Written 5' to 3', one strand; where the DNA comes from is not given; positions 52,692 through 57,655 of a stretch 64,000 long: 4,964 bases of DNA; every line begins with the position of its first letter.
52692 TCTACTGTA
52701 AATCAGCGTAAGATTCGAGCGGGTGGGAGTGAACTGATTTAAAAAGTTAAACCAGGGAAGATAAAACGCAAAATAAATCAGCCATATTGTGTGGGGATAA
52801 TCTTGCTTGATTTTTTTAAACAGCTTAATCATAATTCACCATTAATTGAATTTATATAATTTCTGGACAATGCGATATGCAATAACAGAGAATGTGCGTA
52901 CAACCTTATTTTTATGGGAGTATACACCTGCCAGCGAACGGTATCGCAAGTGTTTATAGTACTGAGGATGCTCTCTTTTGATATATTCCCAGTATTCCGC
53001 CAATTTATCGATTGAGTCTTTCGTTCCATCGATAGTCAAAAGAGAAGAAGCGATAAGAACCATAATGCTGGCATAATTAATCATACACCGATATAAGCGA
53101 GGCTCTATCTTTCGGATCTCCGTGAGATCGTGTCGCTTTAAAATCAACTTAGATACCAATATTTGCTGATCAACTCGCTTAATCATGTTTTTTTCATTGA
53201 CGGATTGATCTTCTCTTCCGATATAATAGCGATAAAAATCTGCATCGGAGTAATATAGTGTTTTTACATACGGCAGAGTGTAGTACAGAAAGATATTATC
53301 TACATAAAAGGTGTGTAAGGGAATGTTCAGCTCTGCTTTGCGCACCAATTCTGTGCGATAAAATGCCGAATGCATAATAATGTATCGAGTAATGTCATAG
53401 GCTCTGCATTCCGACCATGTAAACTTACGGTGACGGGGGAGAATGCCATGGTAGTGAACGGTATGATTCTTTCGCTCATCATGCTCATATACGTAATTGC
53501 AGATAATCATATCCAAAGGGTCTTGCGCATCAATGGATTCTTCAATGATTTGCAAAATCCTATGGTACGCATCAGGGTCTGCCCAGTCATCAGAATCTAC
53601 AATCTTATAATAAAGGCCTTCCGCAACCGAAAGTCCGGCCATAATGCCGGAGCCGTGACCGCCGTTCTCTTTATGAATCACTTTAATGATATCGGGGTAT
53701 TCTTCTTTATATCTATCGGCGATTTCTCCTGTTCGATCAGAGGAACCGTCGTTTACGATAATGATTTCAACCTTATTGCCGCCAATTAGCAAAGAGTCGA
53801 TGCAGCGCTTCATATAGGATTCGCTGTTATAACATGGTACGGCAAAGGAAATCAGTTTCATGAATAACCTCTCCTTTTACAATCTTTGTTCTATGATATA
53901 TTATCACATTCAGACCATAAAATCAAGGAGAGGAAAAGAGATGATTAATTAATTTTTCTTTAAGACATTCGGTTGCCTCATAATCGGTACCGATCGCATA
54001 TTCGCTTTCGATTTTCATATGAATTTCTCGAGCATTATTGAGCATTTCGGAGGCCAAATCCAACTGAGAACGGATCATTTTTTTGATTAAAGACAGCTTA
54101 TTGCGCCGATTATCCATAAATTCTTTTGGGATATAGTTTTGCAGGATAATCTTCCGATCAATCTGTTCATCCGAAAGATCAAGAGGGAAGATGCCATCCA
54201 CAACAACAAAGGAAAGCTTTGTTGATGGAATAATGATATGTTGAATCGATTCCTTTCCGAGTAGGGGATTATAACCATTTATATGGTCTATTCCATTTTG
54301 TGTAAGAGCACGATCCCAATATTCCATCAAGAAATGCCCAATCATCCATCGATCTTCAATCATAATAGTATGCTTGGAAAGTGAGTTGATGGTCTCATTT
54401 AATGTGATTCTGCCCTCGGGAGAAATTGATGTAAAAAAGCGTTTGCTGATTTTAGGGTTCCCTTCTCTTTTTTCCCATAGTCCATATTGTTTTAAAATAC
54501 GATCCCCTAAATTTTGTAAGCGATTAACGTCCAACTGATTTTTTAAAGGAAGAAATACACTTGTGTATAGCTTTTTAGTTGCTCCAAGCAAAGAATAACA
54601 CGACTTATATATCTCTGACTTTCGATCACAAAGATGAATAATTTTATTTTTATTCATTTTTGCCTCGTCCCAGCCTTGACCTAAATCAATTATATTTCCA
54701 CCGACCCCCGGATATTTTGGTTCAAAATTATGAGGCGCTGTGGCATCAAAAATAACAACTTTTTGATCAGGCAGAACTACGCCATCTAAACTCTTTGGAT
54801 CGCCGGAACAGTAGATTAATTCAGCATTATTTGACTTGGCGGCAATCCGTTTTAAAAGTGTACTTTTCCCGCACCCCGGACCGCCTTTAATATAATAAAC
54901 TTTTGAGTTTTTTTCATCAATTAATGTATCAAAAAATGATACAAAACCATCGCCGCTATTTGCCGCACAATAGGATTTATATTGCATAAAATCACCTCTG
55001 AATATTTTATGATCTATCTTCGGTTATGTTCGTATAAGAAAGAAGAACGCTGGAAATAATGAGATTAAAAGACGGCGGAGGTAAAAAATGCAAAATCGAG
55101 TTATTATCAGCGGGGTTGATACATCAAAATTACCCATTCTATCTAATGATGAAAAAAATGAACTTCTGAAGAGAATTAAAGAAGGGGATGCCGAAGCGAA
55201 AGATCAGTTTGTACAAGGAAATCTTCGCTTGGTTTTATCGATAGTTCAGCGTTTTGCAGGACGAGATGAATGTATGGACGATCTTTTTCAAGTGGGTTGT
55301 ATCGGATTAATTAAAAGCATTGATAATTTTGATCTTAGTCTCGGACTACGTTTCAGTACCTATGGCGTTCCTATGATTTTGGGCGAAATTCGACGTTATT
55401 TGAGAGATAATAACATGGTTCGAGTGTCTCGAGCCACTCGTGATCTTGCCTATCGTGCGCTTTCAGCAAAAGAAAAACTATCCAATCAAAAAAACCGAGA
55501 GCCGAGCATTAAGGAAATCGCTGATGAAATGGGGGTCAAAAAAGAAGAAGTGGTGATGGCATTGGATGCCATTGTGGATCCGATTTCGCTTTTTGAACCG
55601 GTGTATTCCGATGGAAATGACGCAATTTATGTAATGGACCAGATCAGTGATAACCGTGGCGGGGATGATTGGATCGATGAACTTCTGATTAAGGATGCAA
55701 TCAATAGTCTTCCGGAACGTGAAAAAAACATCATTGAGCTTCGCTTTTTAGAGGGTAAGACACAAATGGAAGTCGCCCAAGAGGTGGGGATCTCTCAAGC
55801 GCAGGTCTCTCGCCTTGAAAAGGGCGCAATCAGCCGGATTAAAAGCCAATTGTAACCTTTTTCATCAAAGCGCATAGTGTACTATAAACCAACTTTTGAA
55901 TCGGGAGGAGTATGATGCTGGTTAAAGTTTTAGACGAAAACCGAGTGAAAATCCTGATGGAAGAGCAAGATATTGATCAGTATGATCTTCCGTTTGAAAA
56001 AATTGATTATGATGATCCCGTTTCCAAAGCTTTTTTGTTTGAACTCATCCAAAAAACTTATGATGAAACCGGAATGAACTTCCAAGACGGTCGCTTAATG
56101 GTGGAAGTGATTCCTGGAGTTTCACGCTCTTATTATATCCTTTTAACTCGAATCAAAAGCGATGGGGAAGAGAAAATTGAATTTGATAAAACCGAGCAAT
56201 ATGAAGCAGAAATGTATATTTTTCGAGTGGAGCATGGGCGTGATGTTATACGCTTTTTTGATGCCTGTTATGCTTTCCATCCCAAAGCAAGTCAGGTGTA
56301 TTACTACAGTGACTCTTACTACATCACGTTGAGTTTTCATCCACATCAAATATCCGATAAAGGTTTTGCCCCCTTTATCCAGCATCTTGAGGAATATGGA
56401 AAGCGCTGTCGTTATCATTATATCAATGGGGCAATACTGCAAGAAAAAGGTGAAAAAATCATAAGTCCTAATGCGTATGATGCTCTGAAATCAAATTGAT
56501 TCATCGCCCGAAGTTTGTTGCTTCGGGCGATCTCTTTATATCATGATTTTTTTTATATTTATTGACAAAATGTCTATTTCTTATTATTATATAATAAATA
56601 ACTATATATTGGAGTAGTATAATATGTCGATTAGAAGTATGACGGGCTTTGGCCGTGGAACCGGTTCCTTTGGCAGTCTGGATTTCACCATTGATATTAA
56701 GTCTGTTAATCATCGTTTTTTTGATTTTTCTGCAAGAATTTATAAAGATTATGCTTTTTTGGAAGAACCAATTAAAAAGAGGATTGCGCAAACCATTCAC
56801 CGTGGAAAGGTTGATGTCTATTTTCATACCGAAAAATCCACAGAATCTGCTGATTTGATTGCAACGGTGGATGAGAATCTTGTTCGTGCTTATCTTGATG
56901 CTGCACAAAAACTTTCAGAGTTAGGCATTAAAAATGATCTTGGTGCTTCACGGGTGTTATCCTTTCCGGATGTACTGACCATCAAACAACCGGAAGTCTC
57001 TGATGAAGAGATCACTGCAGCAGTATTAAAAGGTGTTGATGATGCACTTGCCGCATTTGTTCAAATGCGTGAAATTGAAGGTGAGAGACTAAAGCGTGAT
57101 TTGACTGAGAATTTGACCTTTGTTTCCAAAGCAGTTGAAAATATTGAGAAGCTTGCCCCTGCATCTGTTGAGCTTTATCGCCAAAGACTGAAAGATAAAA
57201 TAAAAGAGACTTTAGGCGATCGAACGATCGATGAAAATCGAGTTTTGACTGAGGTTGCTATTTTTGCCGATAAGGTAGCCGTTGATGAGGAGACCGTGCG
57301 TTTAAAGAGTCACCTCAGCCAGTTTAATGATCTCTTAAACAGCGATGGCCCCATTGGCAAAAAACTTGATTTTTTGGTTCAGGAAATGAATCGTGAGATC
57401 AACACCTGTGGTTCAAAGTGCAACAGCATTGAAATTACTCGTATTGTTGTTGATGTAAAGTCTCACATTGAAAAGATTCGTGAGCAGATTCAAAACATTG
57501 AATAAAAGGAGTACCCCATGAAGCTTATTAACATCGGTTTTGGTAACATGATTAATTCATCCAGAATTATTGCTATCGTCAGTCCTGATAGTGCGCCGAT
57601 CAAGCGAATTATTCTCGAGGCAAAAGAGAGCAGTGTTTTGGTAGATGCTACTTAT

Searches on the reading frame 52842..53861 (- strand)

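Call 76: search_protein_families(library=pfam, proteins=[window:52842-53861:-], max_evalue=0.00001)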
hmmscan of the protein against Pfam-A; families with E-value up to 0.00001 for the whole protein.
window:52842-53861:- (339 aa): 2 families
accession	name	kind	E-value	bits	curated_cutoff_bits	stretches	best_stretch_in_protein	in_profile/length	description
PF00535.33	Glycos_transf_2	-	2.3e-27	96.4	23.3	1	5-169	1-160/168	Glycosyl transferase family 2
PF13641.12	Glyco_tranf_2_3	-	1.8e-09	38.4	27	1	4-107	3-113/230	Glycosyltransferase like family 2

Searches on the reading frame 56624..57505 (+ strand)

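Call 76: search_protein_families(library=pfam, proteins=[window:56624-57505:+], max_evalue=0.00001)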
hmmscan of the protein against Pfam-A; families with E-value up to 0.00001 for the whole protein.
window:56624-57505:+ (293 aa): 2 families
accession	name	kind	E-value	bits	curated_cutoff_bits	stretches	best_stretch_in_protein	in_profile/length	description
PF08340.16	YicC-like_C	-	1.9e-48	164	27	1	174-293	1-120/120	Endoribonuclease YicC-like, C-terminal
PF03755.18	YicC-like_N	-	5.6e-43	147.4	25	1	3-157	1-155/156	Endoribonuclease YicC-like, N-terminal region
